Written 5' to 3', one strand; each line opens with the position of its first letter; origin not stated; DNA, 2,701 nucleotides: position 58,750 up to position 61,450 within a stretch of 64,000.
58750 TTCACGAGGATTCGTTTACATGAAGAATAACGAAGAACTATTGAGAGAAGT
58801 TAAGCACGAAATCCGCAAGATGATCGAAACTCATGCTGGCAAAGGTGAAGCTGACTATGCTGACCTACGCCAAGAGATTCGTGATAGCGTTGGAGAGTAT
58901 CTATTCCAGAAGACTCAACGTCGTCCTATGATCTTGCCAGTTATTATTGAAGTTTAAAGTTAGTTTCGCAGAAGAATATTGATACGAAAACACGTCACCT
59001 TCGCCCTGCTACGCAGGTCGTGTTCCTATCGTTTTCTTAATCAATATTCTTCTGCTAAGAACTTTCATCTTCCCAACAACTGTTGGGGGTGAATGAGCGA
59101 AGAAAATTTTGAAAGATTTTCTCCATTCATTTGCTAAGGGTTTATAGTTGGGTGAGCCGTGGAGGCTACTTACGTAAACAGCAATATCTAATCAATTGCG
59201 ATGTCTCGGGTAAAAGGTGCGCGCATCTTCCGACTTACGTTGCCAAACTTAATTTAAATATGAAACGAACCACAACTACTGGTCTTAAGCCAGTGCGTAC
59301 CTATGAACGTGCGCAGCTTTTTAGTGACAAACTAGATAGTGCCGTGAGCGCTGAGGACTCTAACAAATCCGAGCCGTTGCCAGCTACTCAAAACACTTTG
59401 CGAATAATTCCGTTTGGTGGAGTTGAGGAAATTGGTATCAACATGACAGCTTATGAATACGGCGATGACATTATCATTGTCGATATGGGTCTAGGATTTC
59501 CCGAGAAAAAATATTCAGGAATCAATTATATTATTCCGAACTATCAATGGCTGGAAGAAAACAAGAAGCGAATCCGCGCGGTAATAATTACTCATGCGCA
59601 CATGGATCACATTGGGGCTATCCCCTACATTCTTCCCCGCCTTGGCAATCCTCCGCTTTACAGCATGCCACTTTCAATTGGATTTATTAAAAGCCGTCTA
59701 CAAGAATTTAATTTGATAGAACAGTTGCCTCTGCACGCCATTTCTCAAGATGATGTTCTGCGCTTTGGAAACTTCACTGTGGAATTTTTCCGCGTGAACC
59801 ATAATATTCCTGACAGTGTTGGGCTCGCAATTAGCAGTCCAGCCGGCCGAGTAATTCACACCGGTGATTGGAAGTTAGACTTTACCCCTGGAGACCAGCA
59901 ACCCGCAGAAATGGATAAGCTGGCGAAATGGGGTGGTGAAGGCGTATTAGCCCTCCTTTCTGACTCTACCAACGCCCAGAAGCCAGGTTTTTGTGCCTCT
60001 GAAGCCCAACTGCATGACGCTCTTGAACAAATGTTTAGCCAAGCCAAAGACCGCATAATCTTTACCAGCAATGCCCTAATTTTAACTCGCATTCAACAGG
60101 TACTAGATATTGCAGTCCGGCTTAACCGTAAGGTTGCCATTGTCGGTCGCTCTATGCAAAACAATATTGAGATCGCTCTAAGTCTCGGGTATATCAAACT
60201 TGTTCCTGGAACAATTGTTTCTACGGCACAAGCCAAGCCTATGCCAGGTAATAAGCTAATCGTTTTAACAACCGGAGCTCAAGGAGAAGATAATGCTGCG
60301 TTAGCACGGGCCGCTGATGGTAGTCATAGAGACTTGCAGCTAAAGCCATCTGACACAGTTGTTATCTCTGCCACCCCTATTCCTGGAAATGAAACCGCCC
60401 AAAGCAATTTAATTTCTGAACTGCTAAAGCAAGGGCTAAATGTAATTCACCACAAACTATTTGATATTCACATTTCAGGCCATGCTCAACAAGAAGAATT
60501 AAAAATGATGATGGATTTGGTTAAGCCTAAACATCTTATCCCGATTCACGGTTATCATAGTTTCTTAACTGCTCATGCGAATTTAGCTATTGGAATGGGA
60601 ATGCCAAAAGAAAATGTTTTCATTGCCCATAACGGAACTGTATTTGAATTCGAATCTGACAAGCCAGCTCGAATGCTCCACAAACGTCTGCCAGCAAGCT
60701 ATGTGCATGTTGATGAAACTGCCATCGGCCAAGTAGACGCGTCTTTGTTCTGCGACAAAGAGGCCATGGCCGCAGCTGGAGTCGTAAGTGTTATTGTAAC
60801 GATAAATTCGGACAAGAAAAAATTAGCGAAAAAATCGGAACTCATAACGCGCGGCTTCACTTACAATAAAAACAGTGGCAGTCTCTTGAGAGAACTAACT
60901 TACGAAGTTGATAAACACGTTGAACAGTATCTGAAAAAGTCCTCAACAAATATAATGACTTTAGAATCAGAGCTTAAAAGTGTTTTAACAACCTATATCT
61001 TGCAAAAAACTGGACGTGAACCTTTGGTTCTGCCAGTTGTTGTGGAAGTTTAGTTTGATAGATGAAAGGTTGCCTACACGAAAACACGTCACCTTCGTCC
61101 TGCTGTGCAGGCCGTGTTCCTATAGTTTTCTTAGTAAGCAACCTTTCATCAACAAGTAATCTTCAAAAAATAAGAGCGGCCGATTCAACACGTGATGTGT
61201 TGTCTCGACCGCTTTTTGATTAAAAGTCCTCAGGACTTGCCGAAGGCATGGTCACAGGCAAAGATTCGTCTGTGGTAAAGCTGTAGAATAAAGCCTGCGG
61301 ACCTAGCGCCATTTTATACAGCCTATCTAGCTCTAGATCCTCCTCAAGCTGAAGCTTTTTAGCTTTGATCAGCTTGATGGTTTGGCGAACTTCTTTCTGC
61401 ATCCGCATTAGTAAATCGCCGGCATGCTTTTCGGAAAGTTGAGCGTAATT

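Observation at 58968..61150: Conserved ~55-nt RNA-like core inside ~90-nt hairpins 3' of both RNase J paralogs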

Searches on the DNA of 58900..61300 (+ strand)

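Call 7: search_rna_families(source=window, start=58900, end=61300, threshold=evalue, max_evalue=10, show_alignments=3)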
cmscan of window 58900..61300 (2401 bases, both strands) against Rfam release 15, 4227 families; matches with E-value up to 10: 1.
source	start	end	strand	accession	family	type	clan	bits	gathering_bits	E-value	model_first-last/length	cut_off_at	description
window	59930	60004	+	RF01151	snoU82P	Gene; snRNA; snoRNA; CD-box;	-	14.8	42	1.1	1-55/55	no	Small nucleolar RNA U82P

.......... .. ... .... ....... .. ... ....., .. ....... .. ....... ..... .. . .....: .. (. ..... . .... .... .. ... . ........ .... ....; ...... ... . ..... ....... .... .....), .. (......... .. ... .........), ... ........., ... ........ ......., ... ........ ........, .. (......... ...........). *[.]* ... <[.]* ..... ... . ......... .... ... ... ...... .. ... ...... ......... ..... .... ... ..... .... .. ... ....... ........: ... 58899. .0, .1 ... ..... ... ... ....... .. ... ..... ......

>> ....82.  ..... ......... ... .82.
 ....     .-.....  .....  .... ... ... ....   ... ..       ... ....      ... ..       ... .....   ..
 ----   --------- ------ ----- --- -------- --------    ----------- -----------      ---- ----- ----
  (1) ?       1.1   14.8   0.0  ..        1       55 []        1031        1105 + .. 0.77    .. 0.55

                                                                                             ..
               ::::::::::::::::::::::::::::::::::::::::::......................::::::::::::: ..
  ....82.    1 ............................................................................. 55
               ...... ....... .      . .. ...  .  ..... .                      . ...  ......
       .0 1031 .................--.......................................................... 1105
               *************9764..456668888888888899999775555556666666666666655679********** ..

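Call 62: build_rna_model(alignment_id=A4, structure=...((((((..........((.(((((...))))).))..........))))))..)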
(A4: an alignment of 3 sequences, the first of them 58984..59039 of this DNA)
Model R1 built from alignment A4 (3 sequences, 56 columns); structure: as given.
model positions 56; base pairs 13; branch points 0; effective number of sequences 2.55; information 0.994 bits per position. Calibrated on 0.2 Mb of random sequence (short: E-values are rough).
structure used (alignment columns):
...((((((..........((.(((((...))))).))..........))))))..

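Call 64: search_with_rna_model(model_id=R1, sources=[window, L001, L002, L003, L004, L005, L006, L007, L008, L011, L012, L013, L014, L015, L016, L017, L018, L019, L020, L021, L022, L023, L024, L025, L026, L027, L028, L029, L030, L031, L032, L033, L034, L035, L036, L037, L038, L039, L040, L041, L042, L043, L044, L045, L046, L047, L048, L049, L050, L051, L052, L053, L054, L055, L056, L057, L058, L059, L060, L061, L062, L063, L064, L065, L066, L067, L068, L069, L070, L071, L072, L073, L074, L075, L076, L077, L078, L079, L080, L081, L082, L083, L084, L085, L086, L087, L088, L089, L090, L091, L092, L093, L094], max_evalue=10, show_alignments=0)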
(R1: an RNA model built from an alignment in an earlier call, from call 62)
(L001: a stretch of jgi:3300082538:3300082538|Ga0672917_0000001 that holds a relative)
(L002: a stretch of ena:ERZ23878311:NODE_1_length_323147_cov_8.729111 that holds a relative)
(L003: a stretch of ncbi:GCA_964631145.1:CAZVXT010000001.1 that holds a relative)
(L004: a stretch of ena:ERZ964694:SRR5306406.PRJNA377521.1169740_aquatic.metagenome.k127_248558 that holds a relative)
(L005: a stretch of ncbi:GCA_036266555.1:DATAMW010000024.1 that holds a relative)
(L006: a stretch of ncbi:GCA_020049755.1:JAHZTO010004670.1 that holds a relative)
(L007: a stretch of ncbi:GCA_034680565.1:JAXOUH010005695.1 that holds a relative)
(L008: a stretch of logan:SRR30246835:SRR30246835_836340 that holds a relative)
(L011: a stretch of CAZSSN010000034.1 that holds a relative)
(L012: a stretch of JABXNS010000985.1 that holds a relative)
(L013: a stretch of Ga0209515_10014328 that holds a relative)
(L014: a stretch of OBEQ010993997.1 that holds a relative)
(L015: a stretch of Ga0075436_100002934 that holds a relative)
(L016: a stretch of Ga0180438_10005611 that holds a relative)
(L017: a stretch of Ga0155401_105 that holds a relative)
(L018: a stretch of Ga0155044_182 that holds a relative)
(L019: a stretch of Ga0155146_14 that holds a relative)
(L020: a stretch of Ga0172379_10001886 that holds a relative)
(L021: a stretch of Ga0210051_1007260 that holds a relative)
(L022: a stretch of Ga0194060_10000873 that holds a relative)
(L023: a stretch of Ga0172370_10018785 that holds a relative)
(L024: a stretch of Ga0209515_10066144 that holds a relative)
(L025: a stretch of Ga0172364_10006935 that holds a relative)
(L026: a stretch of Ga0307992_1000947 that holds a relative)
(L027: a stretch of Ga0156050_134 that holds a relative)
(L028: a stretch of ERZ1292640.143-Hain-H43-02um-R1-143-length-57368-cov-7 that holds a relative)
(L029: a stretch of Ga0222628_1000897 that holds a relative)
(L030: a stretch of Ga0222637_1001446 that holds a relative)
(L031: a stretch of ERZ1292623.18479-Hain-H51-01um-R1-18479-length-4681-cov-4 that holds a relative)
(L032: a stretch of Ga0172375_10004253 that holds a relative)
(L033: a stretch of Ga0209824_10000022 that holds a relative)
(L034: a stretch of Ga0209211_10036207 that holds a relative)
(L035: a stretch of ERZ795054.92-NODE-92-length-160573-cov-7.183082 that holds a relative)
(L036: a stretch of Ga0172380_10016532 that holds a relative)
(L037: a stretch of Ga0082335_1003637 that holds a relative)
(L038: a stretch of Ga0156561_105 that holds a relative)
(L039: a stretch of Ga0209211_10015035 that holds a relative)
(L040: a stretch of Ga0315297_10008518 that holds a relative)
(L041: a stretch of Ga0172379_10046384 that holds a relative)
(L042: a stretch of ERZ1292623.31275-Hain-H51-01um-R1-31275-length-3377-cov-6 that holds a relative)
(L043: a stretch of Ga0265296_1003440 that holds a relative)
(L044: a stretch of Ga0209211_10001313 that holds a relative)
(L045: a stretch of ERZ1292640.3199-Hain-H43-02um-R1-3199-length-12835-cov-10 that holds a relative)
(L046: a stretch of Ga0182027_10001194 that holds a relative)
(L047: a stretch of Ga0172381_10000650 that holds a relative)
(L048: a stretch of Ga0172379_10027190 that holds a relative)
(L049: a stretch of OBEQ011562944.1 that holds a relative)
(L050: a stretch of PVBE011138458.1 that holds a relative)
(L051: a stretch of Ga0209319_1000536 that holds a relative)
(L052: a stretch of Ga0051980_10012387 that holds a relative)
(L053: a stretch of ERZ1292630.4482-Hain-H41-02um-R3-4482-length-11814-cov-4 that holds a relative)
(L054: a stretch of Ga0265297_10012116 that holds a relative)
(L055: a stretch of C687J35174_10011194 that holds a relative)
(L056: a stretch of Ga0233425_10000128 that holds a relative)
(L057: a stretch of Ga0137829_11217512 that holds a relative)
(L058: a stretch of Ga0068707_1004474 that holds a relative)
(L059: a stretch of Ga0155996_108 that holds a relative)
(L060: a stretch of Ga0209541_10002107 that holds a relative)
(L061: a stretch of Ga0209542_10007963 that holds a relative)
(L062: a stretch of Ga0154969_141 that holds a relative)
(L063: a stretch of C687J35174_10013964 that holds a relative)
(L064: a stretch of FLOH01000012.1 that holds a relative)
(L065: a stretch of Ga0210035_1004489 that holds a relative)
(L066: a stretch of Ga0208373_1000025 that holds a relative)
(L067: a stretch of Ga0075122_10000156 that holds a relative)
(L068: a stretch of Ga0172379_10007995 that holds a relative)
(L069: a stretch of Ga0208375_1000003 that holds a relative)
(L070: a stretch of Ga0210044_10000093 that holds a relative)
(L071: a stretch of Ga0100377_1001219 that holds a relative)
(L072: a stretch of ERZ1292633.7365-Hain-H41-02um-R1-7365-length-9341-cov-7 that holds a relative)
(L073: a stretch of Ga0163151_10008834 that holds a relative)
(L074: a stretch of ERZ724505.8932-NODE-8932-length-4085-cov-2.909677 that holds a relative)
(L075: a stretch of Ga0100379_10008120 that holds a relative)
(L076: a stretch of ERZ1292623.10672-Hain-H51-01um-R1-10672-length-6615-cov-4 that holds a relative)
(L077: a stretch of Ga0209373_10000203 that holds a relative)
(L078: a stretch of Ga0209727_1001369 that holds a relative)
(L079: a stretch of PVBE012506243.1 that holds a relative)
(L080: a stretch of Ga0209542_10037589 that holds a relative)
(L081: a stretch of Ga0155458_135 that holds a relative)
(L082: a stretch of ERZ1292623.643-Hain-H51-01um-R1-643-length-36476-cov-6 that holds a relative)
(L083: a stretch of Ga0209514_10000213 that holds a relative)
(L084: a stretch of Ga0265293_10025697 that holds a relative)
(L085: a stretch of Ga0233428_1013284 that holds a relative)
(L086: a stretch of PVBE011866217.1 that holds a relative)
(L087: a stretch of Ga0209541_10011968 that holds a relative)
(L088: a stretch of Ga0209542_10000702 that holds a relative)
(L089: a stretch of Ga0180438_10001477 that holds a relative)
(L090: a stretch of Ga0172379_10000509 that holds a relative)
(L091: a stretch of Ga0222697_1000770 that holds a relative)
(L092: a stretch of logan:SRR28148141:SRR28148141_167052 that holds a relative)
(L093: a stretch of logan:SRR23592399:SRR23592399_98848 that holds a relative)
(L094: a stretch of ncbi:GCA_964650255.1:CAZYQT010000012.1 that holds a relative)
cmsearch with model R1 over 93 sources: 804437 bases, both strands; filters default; matches with E-value up to 10: 9.
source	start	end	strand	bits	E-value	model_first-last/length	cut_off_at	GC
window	58984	59039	+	88.5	4.6e-21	1-56/56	no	0.5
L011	7542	7597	-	87.9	6.7e-21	1-56/56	no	0.52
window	61078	61133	+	86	2.3e-20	1-56/56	no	0.48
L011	5448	5503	-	86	2.3e-20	1-56/56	no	0.48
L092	1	29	+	20.4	0.059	28-56/56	5'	0.45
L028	8620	8654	-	16.2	0.87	1-56/56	no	0.49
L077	8071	8109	+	15.5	1.4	1-56/56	no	0.21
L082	3371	3478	-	13.9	4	1-56/56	no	0.41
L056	4749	4781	-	12.6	8.8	1-56/56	no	0.39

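Call 82: build_rna_model(alignment_id=A4, structure=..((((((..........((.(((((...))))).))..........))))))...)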
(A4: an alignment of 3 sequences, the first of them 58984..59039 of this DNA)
Model R2 built from alignment A4 (3 sequences, 56 columns); structure: as given.
model positions 56; base pairs 13; branch points 0; effective number of sequences 2.11; information 0.993 bits per position. Calibrated on 0.2 Mb of random sequence (short: E-values are rough).
structure used (alignment columns):
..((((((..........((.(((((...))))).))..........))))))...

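Call 84: search_with_rna_model(model_id=R2, sources=[window, L001, L002, L003, L004, L005, L006, L007, L008, L011, L012, L013, L014, L015, L016, L017, L018, L019, L020, L021, L022, L023, L024, L025, L026, L027, L028, L029, L030, L031, L032, L033, L034, L035, L036, L037, L038, L039, L040, L041, L042, L043, L044, L045, L046, L047, L048, L049, L050, L051, L052, L053, L054, L055, L056, L057, L058, L059, L060, L061, L062, L063, L064, L065, L066, L067, L068, L069, L070, L071, L072, L073, L074, L075, L076, L077, L078, L079, L080, L081, L082, L083, L084, L085, L086, L087, L088, L089, L090, L091, L092, L093, L094, L095], max_evalue=10)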
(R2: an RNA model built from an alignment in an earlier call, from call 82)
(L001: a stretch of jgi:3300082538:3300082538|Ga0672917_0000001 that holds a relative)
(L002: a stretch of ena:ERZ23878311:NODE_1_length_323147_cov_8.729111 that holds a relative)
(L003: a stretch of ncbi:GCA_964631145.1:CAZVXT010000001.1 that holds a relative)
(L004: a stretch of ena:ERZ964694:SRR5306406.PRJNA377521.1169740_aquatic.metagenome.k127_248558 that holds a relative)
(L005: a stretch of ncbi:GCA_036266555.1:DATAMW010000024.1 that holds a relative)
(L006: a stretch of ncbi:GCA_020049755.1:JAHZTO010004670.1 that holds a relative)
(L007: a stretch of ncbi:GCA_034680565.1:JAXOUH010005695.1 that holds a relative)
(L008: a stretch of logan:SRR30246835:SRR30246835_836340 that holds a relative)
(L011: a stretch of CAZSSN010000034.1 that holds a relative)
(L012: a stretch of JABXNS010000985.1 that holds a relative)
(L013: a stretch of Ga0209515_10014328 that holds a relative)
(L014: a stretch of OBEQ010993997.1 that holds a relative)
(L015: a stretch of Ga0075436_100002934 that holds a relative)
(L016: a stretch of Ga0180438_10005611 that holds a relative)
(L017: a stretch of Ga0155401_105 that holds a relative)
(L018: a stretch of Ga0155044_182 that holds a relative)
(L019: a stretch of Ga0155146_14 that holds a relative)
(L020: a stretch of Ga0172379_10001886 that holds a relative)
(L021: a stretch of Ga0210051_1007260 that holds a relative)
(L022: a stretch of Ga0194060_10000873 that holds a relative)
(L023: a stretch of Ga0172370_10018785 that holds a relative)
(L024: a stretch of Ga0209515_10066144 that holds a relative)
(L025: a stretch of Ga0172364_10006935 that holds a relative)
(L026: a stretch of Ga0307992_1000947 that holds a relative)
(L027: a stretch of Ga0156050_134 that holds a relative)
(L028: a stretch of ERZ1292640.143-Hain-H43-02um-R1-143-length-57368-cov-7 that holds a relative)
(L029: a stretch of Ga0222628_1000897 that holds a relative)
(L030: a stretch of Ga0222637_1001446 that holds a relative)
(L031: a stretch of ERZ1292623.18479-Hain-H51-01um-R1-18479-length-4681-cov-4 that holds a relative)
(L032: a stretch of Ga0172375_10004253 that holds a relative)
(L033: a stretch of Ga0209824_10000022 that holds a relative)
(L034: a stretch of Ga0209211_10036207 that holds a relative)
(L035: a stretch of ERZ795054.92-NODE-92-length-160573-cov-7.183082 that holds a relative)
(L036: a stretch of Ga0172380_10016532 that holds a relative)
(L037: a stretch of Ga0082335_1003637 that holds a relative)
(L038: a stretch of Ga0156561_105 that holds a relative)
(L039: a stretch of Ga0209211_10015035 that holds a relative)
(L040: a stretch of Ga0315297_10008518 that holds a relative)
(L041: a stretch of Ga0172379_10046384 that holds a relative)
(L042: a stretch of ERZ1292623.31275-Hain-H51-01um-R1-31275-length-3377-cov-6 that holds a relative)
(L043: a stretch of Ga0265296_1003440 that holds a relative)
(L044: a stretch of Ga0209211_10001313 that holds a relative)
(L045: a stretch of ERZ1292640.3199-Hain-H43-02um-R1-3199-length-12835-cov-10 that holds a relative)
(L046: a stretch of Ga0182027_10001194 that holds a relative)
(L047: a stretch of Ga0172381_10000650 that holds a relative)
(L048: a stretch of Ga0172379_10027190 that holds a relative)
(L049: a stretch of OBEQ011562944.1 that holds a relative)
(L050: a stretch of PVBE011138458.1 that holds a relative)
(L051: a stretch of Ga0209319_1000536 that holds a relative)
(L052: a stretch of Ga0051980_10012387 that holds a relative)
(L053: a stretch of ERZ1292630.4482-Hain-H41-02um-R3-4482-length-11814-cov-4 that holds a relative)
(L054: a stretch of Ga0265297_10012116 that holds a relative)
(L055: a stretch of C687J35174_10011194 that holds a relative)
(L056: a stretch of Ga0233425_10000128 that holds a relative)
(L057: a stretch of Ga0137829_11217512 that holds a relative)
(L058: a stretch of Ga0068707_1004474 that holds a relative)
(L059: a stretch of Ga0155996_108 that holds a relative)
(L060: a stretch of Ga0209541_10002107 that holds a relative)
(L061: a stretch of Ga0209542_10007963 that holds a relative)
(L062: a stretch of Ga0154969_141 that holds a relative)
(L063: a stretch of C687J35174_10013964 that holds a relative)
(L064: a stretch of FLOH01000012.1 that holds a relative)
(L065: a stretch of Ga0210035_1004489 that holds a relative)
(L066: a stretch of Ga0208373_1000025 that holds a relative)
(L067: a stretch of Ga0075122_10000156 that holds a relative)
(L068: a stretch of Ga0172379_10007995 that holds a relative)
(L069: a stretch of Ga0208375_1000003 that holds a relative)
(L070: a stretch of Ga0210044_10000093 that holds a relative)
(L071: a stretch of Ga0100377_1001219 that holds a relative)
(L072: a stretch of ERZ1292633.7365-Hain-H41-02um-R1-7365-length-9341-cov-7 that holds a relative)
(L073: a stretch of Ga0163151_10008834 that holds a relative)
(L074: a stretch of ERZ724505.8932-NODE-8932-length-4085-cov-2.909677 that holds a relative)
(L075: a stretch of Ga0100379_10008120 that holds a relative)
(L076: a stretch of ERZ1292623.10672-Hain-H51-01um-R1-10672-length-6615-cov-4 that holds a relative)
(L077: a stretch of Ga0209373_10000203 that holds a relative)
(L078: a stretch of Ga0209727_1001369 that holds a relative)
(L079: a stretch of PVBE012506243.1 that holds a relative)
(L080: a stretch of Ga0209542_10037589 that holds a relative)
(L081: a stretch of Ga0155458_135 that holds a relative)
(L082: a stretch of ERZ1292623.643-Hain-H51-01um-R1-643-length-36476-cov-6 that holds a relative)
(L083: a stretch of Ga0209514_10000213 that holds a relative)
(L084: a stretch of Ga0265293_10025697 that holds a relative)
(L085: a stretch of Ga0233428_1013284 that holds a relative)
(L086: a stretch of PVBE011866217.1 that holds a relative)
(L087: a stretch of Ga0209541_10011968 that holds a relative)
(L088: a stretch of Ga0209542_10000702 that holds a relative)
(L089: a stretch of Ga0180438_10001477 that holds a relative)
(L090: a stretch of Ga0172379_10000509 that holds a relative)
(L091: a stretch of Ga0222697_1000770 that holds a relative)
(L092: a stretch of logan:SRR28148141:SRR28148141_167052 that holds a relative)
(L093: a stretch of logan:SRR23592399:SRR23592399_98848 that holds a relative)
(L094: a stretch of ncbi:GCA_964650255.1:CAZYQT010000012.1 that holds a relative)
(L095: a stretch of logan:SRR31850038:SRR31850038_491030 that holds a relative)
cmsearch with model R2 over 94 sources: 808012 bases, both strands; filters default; matches with E-value up to 10: 9.
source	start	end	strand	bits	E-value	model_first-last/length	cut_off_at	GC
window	58984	59039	+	89.4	7.2e-22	1-56/56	no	0.5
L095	209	264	+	89.4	7.2e-22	1-56/56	no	0.5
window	61078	61133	+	87.9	2e-21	1-56/56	no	0.48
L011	5448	5503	-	87.9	2e-21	1-56/56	no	0.48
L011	7542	7597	-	86.9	3.7e-21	1-56/56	no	0.52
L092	1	29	+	19.8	0.092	27-56/56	5'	0.45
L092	6250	6271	-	14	4.3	1-56/56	no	0.36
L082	3371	3478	-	13.8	4.9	1-56/56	no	0.41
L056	4749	4781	-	13.7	5.2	1-56/56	no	0.39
